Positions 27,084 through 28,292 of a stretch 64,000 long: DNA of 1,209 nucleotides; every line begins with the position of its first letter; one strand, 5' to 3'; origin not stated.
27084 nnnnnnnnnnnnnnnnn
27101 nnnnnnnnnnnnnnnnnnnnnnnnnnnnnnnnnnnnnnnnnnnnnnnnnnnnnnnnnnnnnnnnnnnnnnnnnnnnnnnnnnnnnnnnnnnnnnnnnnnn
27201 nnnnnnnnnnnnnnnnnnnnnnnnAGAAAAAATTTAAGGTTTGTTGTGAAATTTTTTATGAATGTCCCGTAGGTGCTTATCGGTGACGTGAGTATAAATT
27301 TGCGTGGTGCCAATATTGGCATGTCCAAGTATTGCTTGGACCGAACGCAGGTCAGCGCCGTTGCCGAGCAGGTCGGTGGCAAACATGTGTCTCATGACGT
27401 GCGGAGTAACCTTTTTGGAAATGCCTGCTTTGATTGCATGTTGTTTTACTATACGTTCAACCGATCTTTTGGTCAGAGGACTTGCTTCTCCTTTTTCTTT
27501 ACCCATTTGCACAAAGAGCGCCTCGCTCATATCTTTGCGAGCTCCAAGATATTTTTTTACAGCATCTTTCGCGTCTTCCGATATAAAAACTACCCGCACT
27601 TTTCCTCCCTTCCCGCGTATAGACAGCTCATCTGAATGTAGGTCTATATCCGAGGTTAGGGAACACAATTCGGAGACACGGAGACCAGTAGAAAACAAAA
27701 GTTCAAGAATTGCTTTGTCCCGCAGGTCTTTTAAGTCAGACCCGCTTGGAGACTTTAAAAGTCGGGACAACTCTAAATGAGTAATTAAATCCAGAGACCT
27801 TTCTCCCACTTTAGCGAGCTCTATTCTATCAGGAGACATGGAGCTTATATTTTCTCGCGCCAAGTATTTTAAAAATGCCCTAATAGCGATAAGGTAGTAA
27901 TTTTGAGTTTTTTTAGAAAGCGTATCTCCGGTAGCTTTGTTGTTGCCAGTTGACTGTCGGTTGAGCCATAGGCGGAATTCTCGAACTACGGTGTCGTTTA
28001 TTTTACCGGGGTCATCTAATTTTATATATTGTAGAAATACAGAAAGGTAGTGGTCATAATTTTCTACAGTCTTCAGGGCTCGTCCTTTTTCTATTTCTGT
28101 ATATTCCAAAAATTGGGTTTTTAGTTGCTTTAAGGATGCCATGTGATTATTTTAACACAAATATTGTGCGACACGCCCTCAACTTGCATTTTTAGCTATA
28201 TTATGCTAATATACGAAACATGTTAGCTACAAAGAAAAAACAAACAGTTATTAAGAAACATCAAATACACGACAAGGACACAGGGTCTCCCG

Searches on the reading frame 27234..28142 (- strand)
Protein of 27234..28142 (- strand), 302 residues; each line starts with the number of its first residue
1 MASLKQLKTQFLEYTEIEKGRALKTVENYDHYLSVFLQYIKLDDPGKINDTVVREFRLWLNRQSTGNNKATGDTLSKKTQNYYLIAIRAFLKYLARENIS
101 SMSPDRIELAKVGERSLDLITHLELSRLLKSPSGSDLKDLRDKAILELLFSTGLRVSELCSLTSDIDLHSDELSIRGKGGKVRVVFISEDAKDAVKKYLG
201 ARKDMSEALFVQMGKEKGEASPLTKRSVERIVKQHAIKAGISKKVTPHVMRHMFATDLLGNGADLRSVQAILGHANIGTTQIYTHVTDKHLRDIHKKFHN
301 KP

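Call 77: search_protein_families(library=ncbifam, proteins=[window:27234-28142:-], max_evalue=0.01)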
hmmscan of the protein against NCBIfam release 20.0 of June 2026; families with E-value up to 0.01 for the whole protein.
window:27234-28142:- (302 aa): 12 families
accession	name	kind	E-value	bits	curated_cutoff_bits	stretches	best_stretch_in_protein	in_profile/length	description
TIGR02225.1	recomb_XerD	equivalog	3.6e-72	243.1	329.6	1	10-300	2-288/290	site-specific tyrosine recombinase XerD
NF040815.2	recomb_XerA_Arch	equivalog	3.9e-71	239.7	220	1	10-293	2-261/263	site-specific tyrosine recombinase/integron integrase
TIGR02224.1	recomb_XerC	equivalog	1.3e-69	234.8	335.15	1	10-301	2-292/295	tyrosine recombinase XerC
NF001399.0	PRK00283.1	subfamily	1.5e-69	234.6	279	1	7-300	8-297/300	tyrosine recombinase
NF002331.0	PRK01287.1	subfamily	8.4e-51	173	371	1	2-299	24-325/365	site-specific tyrosine recombinase XerC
TIGR02249.1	integrase_gron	subfamily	1.2e-35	123.4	265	2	224-294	238-308/315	integron integrase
NF003462.0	PRK05084.1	equivalog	4e-34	117.9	267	1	140-297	195-355/360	tyrosine recombinase XerS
NF011946.0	PRK15417.1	equivalog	1.4e-19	70.4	435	1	227-288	256-317/337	integron integrase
NF007370.0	PRK09870.1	subfamily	2.4e-17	63.3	221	1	115-294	8-187/200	tyrosine-type DNA invertase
NF007371.0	PRK09871.1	subfamily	1.5e-16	60.5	222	1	140-286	26-174/198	tyrosine-type DNA invertase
NF040693.1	recomb_GmtY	equivalog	1.8e-08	34.1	340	1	228-292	374-438/441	gamma-mobile-trio recombinase GmtY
NF041502.1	integrase_1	equivalog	0.00093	18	350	0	238-297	312-371/484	site-specific integrase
